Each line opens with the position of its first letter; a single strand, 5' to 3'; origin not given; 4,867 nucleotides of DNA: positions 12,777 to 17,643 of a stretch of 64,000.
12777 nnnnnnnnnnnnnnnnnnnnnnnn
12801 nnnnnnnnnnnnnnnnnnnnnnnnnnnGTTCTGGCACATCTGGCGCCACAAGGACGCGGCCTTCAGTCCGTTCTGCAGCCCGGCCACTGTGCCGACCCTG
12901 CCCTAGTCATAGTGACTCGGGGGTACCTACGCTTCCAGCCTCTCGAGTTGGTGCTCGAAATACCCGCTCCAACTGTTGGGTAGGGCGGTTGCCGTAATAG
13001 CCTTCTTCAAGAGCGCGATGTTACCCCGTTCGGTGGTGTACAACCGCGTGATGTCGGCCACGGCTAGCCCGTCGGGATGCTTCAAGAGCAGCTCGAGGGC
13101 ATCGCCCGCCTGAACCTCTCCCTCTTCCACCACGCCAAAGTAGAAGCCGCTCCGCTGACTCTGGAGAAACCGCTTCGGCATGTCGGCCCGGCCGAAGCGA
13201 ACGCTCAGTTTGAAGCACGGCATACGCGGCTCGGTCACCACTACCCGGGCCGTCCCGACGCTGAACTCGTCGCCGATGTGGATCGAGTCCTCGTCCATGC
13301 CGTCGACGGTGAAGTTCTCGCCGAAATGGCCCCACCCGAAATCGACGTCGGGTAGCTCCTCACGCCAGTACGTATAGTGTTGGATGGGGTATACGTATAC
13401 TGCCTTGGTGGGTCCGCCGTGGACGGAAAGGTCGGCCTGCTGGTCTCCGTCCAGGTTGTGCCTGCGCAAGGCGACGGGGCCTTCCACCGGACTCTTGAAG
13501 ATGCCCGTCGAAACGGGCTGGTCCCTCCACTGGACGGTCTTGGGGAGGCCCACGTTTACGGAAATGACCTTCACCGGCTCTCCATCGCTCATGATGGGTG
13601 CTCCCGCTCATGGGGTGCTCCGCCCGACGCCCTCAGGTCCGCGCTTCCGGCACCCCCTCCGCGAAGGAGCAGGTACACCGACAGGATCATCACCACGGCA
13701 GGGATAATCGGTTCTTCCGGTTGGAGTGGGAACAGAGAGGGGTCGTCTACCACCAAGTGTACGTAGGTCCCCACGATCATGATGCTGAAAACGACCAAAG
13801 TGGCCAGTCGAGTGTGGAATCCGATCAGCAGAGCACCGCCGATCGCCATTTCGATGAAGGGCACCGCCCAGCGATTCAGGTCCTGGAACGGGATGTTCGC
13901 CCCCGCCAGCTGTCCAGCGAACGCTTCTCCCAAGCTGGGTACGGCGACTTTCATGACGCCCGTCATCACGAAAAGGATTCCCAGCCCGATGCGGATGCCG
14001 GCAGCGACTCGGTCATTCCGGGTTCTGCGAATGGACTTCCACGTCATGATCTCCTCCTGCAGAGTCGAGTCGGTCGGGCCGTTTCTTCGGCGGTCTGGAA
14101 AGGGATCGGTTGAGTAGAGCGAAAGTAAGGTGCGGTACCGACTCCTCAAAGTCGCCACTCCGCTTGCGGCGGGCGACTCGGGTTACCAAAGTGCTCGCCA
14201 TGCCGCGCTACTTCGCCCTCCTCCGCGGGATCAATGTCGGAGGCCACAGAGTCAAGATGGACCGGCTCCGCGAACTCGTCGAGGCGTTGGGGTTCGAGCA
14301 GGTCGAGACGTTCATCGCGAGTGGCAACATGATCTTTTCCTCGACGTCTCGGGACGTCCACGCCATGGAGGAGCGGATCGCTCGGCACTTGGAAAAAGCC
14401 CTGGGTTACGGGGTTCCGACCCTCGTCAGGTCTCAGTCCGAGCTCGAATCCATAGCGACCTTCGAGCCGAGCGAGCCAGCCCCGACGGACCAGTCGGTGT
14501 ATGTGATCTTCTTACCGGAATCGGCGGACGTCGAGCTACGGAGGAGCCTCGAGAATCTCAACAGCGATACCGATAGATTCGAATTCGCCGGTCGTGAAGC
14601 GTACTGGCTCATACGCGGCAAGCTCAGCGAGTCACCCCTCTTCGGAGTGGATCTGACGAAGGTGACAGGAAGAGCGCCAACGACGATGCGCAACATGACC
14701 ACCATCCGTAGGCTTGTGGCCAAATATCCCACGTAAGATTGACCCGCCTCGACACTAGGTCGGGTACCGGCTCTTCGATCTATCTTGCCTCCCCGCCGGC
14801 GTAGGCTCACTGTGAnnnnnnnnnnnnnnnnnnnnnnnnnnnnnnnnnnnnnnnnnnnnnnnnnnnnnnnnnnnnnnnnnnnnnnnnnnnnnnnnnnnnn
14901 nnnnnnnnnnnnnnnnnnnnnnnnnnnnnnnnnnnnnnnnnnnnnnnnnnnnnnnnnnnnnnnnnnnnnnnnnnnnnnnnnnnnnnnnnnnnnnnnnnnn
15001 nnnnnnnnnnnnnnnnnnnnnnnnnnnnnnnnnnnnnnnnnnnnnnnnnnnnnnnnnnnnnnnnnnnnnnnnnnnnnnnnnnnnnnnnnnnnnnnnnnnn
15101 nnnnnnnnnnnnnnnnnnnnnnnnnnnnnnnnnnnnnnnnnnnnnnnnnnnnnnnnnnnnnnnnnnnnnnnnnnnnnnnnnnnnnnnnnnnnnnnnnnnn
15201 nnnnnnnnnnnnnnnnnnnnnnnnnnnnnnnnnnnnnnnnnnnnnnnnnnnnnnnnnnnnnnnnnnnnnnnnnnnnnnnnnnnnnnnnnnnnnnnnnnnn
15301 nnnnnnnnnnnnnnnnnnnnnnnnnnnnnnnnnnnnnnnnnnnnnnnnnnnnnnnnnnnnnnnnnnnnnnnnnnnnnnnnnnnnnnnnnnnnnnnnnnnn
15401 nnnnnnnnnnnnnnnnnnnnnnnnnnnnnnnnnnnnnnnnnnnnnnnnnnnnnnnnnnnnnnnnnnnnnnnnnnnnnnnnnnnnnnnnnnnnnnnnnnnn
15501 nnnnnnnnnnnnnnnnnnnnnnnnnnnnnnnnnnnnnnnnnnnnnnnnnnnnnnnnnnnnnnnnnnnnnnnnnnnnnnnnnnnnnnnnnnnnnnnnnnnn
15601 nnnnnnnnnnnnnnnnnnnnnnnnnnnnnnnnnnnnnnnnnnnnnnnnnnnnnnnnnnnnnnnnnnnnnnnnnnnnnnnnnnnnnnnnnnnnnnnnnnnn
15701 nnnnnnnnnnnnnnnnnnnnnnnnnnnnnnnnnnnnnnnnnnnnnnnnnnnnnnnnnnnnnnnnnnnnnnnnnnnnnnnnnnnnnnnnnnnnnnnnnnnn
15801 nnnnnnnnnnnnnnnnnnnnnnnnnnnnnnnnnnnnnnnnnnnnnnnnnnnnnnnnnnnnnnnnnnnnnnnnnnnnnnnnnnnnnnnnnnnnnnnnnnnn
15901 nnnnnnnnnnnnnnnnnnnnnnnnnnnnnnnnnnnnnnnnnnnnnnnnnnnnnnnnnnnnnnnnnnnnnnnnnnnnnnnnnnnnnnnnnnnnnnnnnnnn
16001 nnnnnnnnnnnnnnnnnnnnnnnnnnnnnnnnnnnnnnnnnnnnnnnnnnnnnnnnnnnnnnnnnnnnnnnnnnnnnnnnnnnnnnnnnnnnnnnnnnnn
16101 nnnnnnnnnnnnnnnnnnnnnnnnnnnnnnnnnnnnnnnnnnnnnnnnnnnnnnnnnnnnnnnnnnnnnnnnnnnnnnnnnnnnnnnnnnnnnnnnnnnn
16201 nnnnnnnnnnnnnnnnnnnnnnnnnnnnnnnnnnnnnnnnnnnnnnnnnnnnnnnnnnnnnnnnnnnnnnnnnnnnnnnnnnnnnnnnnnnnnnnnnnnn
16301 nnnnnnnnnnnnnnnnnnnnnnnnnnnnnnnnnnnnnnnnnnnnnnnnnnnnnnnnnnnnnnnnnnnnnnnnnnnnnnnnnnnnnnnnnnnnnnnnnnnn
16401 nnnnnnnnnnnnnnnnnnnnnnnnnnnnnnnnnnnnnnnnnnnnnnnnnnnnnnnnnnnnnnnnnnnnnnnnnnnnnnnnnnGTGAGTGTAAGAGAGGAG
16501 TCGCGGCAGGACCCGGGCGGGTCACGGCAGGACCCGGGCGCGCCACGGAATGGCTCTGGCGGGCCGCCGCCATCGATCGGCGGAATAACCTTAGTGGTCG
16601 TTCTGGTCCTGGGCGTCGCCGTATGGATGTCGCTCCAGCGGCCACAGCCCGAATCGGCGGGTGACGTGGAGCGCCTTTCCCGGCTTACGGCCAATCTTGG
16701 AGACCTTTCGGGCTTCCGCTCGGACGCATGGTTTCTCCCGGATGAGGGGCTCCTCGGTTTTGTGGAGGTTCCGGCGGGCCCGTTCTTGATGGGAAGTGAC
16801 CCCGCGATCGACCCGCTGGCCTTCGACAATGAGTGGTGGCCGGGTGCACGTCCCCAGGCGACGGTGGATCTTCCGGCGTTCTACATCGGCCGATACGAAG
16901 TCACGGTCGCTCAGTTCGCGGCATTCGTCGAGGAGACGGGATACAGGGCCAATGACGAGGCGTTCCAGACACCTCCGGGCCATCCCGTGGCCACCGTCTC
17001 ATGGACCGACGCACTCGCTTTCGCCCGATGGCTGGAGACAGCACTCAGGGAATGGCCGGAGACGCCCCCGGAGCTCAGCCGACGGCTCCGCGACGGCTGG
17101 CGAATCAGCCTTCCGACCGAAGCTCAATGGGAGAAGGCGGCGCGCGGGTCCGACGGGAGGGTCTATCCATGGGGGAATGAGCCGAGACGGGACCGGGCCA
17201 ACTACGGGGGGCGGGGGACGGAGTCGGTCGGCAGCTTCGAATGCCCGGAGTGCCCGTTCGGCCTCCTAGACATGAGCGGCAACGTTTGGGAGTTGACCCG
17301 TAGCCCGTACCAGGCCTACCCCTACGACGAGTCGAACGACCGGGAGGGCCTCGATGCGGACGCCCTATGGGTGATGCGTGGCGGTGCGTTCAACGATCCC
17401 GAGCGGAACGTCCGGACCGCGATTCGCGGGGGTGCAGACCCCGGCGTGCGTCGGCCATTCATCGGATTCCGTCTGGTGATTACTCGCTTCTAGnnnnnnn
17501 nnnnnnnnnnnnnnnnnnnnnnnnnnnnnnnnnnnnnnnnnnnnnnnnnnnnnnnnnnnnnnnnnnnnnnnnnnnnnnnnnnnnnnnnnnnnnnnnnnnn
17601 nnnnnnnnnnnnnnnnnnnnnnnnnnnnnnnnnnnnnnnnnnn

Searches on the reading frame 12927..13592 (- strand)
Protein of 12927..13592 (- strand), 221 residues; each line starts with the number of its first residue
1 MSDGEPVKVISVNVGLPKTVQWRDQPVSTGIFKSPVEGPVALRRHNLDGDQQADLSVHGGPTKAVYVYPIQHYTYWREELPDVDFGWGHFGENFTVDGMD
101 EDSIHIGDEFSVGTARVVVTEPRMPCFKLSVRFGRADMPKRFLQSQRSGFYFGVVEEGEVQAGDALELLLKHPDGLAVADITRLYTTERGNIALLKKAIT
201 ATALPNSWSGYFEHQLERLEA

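Call 18: search_protein_families(library=pfam, proteins=[window:12927-13592:-], max_evalue=0.001)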
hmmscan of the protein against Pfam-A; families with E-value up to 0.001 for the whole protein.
window:12927-13592:- (221 aa): 1 family
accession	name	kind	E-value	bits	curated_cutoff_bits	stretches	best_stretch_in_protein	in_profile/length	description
PF03473.23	MOSC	-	7.3e-35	120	22.7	1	55-166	2-119/120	MOSC domain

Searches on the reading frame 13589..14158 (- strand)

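Call 18: search_protein_families(library=pfam, proteins=[window:13589-14158:-], max_evalue=0.001)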
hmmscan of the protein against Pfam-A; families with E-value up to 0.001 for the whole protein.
window:13589-14158:- (189 aa): 2 families
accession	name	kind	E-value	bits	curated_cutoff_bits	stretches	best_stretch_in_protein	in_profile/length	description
PF07681.17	DoxX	-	2.1e-09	38.3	23.6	1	54-133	4-82/85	DoxX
PF07291.16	MauE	-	6.1e-08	33.5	27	1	51-132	4-85/128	Methylamine utilisation protein MauE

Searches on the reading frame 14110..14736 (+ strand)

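Call 18: search_protein_families(library=pfam, proteins=[window:14110-14736:+], max_evalue=0.001)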
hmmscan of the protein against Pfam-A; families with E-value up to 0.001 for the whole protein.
window:14110-14736:+ (208 aa): 1 family
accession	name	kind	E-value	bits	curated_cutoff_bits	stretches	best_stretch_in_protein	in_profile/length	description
PF08002.16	DUF1697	-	2.5e-36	125.6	24.4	1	31-165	1-137/137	Protein of unknown function (DUF1697)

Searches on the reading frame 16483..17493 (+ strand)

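Call 18: search_protein_families(library=pfam, proteins=[window:16483-17493:+], max_evalue=0.001)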
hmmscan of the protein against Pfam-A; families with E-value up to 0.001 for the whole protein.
window:16483-17493:+ (336 aa): 1 family
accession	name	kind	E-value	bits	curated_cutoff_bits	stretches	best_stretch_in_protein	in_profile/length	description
PF03781.23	FGE-sulfatase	-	1.6e-48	166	23.3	1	93-332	5-254/255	Sulfatase-modifying factor enzyme 1-like domain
